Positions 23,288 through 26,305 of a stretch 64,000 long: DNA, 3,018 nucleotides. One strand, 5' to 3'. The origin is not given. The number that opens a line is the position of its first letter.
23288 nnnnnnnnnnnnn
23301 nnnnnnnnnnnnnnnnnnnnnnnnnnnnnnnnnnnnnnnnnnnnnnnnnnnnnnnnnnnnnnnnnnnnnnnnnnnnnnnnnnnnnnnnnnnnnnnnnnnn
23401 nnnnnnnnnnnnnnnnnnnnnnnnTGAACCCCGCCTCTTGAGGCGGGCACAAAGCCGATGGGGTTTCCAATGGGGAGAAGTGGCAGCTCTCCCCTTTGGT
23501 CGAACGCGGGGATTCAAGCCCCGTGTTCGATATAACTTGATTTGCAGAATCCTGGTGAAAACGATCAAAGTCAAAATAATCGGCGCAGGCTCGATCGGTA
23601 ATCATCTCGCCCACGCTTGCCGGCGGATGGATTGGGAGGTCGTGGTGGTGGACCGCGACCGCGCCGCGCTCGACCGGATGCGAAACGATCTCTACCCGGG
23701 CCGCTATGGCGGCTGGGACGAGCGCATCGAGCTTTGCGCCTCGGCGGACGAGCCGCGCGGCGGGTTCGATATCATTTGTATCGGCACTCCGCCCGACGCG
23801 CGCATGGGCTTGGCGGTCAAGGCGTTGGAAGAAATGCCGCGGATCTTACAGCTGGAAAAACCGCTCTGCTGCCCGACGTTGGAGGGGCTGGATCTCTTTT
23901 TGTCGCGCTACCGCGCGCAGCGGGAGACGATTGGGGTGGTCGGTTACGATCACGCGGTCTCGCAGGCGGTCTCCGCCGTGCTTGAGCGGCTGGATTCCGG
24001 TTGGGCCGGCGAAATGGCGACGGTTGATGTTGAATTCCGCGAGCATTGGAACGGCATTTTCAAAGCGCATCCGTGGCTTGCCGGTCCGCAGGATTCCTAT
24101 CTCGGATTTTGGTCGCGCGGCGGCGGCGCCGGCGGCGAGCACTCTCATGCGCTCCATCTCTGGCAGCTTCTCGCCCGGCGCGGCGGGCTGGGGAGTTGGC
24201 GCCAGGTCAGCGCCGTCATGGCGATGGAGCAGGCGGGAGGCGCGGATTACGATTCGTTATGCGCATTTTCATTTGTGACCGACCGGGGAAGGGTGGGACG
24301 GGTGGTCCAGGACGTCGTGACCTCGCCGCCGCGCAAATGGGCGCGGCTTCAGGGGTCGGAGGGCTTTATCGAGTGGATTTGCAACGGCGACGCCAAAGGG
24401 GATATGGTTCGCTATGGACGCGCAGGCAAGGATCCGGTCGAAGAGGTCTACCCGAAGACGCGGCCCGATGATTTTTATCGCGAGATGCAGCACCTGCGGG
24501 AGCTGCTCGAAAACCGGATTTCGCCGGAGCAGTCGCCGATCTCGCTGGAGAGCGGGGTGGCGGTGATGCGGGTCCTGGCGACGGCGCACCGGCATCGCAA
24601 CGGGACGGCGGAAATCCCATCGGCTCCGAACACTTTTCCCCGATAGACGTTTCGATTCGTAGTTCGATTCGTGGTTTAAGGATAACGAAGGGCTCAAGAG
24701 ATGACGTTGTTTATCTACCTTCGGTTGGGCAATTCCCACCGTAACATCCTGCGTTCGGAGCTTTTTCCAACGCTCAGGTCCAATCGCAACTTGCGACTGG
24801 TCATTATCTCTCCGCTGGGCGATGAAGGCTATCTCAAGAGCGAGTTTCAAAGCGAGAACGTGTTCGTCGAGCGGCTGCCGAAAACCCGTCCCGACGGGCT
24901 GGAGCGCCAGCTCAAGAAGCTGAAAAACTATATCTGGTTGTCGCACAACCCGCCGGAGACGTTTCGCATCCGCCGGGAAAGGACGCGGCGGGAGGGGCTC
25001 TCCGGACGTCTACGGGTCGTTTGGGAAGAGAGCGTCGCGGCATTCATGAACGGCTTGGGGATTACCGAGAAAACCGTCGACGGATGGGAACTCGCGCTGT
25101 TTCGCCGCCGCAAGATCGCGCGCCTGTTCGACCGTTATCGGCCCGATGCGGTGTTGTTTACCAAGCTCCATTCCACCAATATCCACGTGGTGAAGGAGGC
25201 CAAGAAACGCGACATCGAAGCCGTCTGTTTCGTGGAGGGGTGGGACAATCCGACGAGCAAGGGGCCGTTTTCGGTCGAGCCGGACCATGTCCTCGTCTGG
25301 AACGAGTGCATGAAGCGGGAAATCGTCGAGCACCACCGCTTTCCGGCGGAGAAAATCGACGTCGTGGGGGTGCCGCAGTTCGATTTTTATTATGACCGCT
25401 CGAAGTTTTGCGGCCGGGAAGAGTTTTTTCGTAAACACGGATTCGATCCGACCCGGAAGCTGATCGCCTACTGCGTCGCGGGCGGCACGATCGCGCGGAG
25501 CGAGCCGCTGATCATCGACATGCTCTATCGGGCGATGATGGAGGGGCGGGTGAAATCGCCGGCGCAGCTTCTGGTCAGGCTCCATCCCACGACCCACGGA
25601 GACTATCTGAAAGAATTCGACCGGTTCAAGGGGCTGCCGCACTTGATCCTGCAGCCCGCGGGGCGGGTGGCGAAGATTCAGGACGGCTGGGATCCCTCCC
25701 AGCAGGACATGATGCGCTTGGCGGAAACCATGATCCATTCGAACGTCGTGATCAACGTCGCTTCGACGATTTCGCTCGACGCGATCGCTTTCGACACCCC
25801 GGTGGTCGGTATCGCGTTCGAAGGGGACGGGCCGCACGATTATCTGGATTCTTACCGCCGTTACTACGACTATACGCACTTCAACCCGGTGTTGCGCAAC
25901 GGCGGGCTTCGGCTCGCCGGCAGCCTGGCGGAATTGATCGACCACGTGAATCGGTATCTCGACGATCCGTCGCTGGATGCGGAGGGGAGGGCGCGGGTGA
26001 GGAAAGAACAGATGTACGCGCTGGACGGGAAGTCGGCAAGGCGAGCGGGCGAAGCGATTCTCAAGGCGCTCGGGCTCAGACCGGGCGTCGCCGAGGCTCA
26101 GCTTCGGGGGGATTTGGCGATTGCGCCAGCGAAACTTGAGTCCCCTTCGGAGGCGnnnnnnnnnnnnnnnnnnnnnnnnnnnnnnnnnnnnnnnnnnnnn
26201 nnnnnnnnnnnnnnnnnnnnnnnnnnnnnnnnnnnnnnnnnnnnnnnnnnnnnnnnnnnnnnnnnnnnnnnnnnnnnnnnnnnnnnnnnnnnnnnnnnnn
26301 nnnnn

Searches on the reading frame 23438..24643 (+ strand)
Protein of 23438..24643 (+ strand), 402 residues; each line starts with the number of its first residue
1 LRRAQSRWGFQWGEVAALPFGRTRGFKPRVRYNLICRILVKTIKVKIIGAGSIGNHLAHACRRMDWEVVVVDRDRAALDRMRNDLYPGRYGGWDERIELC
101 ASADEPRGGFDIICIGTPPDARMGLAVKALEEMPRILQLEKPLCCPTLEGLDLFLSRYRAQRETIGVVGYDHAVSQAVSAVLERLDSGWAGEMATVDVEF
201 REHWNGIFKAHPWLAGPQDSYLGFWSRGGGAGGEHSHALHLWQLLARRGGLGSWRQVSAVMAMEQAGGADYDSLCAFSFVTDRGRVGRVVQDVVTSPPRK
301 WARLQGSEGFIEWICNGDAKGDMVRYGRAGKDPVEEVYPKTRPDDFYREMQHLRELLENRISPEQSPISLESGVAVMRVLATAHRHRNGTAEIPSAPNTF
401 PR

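Call 4: search_protein_families(library=pfam, proteins=[window:23438-24643:+], max_evalue=0.01)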
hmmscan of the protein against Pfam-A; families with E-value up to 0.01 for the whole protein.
window:23438-24643:+ (402 aa): 9 families
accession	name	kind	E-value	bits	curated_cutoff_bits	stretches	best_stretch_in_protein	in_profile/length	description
PF02254.24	TrkA_N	-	2e-05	25.3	23.8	1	47-91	3-47/116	TrkA-N domain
PF01408.29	GFO_IDH_MocA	-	4.6e-05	24.5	24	1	43-152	1-103/120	Oxidoreductase family, NAD-binding Rossmann fold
PF02737.24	3HCDH_N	-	0.00015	22.2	22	1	44-84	1-41/180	3-hydroxyacyl-CoA dehydrogenase, NAD binding domain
PF03435.24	Sacchrp_dh_NADP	-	0.0007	20.4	25.1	1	46-85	2-43/129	Saccharopine dehydrogenase NADP binding domain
PF02826.25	2-Hacid_dh_C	-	0.00072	19.4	25.1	1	42-77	36-71/178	D-isomer specific 2-hydroxyacid dehydrogenase, NAD binding domain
PF13478.12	XdhC_C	-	0.0019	19.1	29.7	1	47-78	3-34/125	XdhC Rossmann domain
PF22725.1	GFO_IDH_MocA_C3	-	0.002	18.6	27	1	180-311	3-123/124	GFO/IDH/MocA C-terminal domain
PF01262.27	AlaDh_PNT_C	-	0.005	16.7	23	1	38-82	23-68/214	Alanine dehydrogenase/PNT, C-terminal domain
PF03721.20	UDPG_MGDP_dh_N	-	0.0081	16.2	27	0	44-88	2-46/187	UDP-glucose/GDP-mannose dehydrogenase family, NAD binding domain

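Call 5: search_protein_families(library=ncbifam, proteins=[window:23438-24643:+], max_evalue=0.01)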
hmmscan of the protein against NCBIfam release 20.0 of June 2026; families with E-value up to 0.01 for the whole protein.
window:23438-24643:+ (402 aa): 10 families
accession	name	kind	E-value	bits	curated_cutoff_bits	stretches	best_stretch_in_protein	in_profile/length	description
NF007039.0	PRK09496.3-2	equivalog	3.6e-05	22.8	293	1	44-85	2-43/446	Trk system potassium transporter TrkA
NF007041.0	PRK09496.3-4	equivalog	0.00012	21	386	1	44-85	2-43/450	Trk system potassium transporter TrkA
NF045664.1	XdhC_rel_AOR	equivalog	0.0009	18.6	350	1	34-76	186-227/346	XdhC family aldehyde oxidoreductase maturation factor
NF007034.0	PRK09496.2-1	subfamily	0.0022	17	344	1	44-85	2-42/445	Trk system potassium transporter TrkA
NF001309.0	PRK00257.1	equivalog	0.0022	17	434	1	45-79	119-153/379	4-phosphoerythronate dehydrogenase PdxB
NF004474.0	PRK05808.1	subfamily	0.0025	17.2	408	1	43-80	4-41/283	3-hydroxybutyryl-CoA dehydrogenase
TIGR03026.1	NDP-sugDHase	subfamily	0.004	16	189.8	1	44-132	2-101/413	nucleotide sugar dehydrogenase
NF004991.0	PRK06370.1-3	subfamily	0.005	15.4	620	0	44-82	204-242/509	FAD-containing oxidoreductase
NF004783.0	PRK06129.1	equivalog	0.0061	16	347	1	44-85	4-45/315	3-hydroxyacyl-CoA dehydrogenase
NF005875.0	PRK07819.1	subfamily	0.0069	15.8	319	0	43-84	6-47/287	3-hydroxybutyryl-CoA dehydrogenase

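Call 17: search_solved_structures(query=window:23555-24643:+, max_evalue=1, show_alignments=2)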
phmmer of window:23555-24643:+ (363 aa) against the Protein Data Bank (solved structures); distinct sequences matched with E-value up to 1: 5.
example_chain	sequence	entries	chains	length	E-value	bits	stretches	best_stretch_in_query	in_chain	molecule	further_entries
4mie_A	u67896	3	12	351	0.028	16.9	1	3-155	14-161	Inositol 2-dehydrogenase/D-chiro-inositol 3-dehydrogenase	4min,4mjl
4mio_A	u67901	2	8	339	0.03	16.8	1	4-155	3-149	Inositol 2-dehydrogenase/D-chiro-inositol 3-dehydrogenase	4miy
4pzc_A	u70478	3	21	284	0.3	13.5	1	5-40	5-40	3-Hydroxyacyl-CoA dehydrogenase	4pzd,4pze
2kjd_A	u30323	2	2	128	0.58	12.6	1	237-312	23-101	Sodium/hydrogen exchange regulatory cofactor NHE-RF1 | Na(+)/H(+) exchange regulatory cofactor NHE-RF1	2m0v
6rqr_A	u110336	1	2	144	0.76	12.2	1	237-312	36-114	Na(+)/H(+) exchange regulatory cofactor NHE-RF1,Cystic fibrosis transmembrane conductance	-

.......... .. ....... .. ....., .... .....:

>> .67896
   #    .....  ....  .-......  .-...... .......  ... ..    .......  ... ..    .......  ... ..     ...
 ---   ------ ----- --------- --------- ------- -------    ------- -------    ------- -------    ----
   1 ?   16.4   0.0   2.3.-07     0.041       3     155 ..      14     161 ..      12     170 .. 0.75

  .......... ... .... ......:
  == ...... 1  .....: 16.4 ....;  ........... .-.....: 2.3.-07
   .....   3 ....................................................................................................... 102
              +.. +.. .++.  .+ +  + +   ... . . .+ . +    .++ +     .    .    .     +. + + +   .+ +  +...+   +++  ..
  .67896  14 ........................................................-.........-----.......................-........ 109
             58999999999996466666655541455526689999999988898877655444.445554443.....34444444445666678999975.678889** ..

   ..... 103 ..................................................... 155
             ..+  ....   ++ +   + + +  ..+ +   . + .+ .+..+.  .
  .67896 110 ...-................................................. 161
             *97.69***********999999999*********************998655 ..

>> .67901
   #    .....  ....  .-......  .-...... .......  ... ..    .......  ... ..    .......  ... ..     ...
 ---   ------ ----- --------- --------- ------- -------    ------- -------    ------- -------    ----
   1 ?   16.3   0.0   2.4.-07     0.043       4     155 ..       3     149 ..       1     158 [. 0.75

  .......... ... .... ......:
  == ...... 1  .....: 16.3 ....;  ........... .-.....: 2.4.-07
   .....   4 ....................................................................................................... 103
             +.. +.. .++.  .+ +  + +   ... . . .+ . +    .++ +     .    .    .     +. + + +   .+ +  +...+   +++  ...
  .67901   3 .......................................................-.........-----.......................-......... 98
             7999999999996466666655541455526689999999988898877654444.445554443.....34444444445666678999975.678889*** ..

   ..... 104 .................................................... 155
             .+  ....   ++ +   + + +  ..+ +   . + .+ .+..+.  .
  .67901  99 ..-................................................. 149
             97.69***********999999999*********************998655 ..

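Call 28: find_homologous_proteins(query=window:23555-24643:+)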
Query window:23555-24643:+ (363 aa): 3556 proteins with E <= 0.001 among 8000 candidates; the best 120 are listed.
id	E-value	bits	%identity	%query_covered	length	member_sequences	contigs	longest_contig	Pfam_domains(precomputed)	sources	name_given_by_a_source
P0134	2.2e-224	763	91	99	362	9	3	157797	PF02254.25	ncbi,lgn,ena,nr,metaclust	ncbi:MAG: hypothetical protein A3F90_13475 [Deltaproteobacteria bacterium RIFCSPLOWO2_12_FULL_60_19]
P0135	2.9e-201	687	82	99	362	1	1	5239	PF01408.29,PF02254.25,PF02737.25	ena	-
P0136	8.2e-168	577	70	98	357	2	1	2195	PF01408.29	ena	-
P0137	1.8e-160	552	66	97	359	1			-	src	-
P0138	5.7e-159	548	64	97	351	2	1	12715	PF01408.29,PF02254.25,PF02737.25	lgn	-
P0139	2.6e-158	545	65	98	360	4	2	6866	PF01408.29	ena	-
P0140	8.2e-158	544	64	96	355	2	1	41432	PF01408.29,PF02737.25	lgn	-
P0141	5.8e-157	541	64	97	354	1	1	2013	PF01408.29,PF02737.25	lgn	-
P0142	1.5e-156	540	65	96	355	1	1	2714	PF01408.29,PF13478.13,PF02254.25,PF02737.25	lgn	-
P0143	2.1e-156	539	63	97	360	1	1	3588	PF01408.29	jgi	jgi:predicted dehydrogenase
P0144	2.2e-156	539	63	97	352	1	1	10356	PF01408.29,PF22725.2,PF02254.25,PF02737.25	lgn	-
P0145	7.8e-156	537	65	98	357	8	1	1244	PF01408.29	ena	-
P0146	1.1e-155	537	65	95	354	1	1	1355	PF01408.29,PF22725.2,PF02254.25,PF02737.25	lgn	-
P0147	4.3e-155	535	64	99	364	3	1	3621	PF01408.29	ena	-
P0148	6.3e-154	531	64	97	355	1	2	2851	PF01408.29,PF13478.13,PF02254.25,PF02737.25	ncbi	-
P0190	6.5e-139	482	59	94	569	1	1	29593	PF01408.29,PF02254.25,PF02348.26,PF02737.25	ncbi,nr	ncbi:Gfo/Idh/MocA family oxidoreductase [Candidatus Parcubacteria bacterium]|nr:Gfo/Idh/MocA family 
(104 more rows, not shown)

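Call 32: search_protein_families(library=pfam, proteins=[P0190], max_evalue=0.001)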
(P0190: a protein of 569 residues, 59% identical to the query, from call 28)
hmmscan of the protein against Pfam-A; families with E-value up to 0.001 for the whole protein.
P0190 (569 aa): 6 families
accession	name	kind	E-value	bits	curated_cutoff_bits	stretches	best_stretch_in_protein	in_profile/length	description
PF02348.25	CTP_transf_3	-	1e-26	94.5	22.6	1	5-133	2-124/217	Cytidylyltransferase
PF02254.24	TrkA_N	-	6.6e-06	26.9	23.8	1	221-265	3-47/116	TrkA-N domain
PF02737.24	3HCDH_N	-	8.5e-06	26.2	22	1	218-259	1-42/180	3-hydroxyacyl-CoA dehydrogenase, NAD binding domain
PF01408.29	GFO_IDH_MocA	-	9.2e-06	26.8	24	1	217-339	1-116/120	Oxidoreductase family, NAD-binding Rossmann fold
PF03807.23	F420_oxidored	-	0.00011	23.2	21.6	1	218-306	1-83/94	NADP oxidoreductase coenzyme F420-dependent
PF22725.1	GFO_IDH_MocA_C3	-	0.00063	20.2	27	0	355-486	4-124/124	GFO/IDH/MocA C-terminal domain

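Call 42: predict_structure(alignment_id=A3)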
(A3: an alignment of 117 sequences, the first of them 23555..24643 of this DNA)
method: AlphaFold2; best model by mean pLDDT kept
length: 363 residues; sequences in the alignment: 117
mean_pLDDT: 95.7   pTM: 0.93
mean pLDDT of the five models: 95.7, 95.7, 95.4, 95.2, 94.6
residues with pLDDT >= 90: 340; 70-90: 16; 50-70: 7; < 50: 0
segments of 3 or more residues with pLDDT < 50: none
pLDDT, mean of each block of 10 residues (from residue 1): 94 96 98 97 96 98 97 98 98 98 97 97 96 94 98 98 93 91 97 96 98 97 96 98 98 97 98 97 97 97 89 98 96 97 98 80 54
secondary structure, 60 per line:
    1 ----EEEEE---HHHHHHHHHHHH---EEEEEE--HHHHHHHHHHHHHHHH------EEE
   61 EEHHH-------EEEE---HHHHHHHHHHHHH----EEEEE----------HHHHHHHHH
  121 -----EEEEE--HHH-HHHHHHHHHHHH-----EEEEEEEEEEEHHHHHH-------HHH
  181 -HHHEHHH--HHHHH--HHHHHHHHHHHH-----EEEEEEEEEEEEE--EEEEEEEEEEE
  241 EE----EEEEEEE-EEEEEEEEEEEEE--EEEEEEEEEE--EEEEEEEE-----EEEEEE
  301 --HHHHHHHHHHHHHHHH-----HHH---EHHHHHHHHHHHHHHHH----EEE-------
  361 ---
elements in order: E5-9 H13-24 E28-33 H36-51 E58-62 E73-76 H80-92 E97-101 H112-120 E126-130 H137-148 E154-164 H165-170 H191-195 H198-209 E215-227 E230-242 E247-253 E255-267 E270-279 E282-289 E295-300 H303-318 H331-346 E351-353

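Call 45: fold_search(model_id=the predicted structure, library=pdb)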
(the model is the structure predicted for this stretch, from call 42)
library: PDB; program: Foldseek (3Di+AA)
matches with E <= 10: 1941; with E <= 0.001: 409
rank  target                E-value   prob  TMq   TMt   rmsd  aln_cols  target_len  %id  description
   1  6a3j_A                5.3e-21  1.00  0.74  0.72   4.2       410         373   17  Levoglucosan dehydrogenase, complex with NADH and L-sorbose (released 2018-09-26)
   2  6a3g_D                9.6e-21  1.00  0.75  0.73   4.0       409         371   17  Levoglucosan dehydrogenase, complex with NADH (released 2018-09-26)
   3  8qc8_A                2.1e-20  1.00  0.77  0.77   3.8       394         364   16  Crystal structure of NAD-dependent glycoside hydrolase from Flavobacterium sp. (strain K172) in complex with co-factor (released 2023-12-27)
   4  6a3g_B                2.8e-20  1.00  0.76  0.74   3.9       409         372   17  Levoglucosan dehydrogenase, complex with NADH (released 2018-09-26)
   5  8qc8_B                3.2e-20  1.00  0.77  0.76   3.5       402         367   15  Crystal structure of NAD-dependent glycoside hydrolase from Flavobacterium sp. (strain K172) in complex with co-factor (released 2023-12-27)
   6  6a3g_C                3.4e-20  1.00  0.75  0.73   4.0       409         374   17  Levoglucosan dehydrogenase, complex with NADH (released 2018-09-26)
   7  6a3g_A                4.9e-20  1.00  0.74  0.72   4.2       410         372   17  Levoglucosan dehydrogenase, complex with NADH (released 2018-09-26)
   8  8qc2_A                5.5e-20  1.00  0.75  0.75   4.0       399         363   14  Crystal structure of NAD-dependent glycoside hydrolase from Flavobacterium sp. (strain K172) in complex with co-factor (released 2023-12-27)
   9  6a3j_C                5.8e-20  1.00  0.74  0.71   4.1       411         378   16  Levoglucosan dehydrogenase, complex with NADH and L-sorbose (released 2018-09-26)
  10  6a3i_A                1.1e-19  1.00  0.73  0.72   4.3       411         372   16  Levoglucosan dehydrogenase, complex with NADH and levoglucosan (released 2018-09-26)
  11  6ktj_A                1.4e-19  1.00  0.73  0.72   4.1       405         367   17  Crystal structure of scyllo-inositol dehydrogenase R178A mutant, apo-form, from Paracoccus laeviglucosivorans (released 2019-12-25)
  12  6a3f_B                1.5e-19  1.00  0.74  0.70   4.5       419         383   16  Levoglucosan dehydrogenase, apo form (released 2018-09-26)
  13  6ktj_C                1.9e-19  1.00  0.76  0.75   3.7       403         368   17  Crystal structure of scyllo-inositol dehydrogenase R178A mutant, apo-form, from Paracoccus laeviglucosivorans (released 2019-12-25)
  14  8qc6_A                2.6e-19  1.00  0.76  0.75   3.7       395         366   15  Crystal Structure of NAD-dependent glycoside hydrolase from Arthrobacter sp. U41 in complex with NAD+ and sulfoquinovo (released 2023-12-27)
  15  5yab_A                2.6e-19  1.00  0.74  0.73   4.1       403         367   16  Crystal structure of scyllo-inositol dehydrogenase with L-glucose dehydrogenase activity (released 2018-05-23)
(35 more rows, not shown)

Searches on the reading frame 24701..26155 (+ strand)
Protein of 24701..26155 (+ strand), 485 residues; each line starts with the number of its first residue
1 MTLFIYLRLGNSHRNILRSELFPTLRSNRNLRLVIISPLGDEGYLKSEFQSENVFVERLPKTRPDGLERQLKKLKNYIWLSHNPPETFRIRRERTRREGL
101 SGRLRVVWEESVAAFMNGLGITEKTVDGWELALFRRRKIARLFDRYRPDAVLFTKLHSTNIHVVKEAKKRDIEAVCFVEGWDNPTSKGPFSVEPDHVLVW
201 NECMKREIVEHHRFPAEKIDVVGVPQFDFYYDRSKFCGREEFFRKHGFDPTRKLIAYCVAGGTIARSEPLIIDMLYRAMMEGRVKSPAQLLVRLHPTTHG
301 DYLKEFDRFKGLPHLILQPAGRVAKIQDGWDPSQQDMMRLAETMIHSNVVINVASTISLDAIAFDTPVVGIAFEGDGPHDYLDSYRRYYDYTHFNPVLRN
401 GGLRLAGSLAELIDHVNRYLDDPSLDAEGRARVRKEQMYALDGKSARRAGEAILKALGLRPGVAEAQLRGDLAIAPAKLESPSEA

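Call 4: search_protein_families(library=pfam, proteins=[window:24701-26155:+], max_evalue=0.01)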
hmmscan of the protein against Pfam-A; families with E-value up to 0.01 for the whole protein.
window:24701-26155:+ (485 aa): 2 families
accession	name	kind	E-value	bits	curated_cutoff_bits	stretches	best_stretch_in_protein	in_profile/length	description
PF13439.12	Glyco_transf_4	-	0.0055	17.2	28.5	0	130-222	55-162/170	Glycosyltransferase Family 4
PF04464.20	Glyphos_transf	-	0.0096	15.3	22.1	0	195-454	136-366/367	CDP-Glycerol:Poly(glycerophosphate) glycerophosphotransferase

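Call 5: search_protein_families(library=ncbifam, proteins=[window:24701-26155:+], max_evalue=0.01)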
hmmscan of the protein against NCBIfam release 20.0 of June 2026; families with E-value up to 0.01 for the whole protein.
window:24701-26155:+ (485 aa): 2 families
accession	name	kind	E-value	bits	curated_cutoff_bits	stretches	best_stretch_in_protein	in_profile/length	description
NF046086.1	BFO_1060_trans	domain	2.5e-16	59.8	200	1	137-257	37-167/365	BFO_1060 family glycosyltransferase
TIGR04396.2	surf_polysacc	subfamily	7.9e-06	25.3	125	1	131-236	29-143/427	surface carbohydrate biosynthesis protein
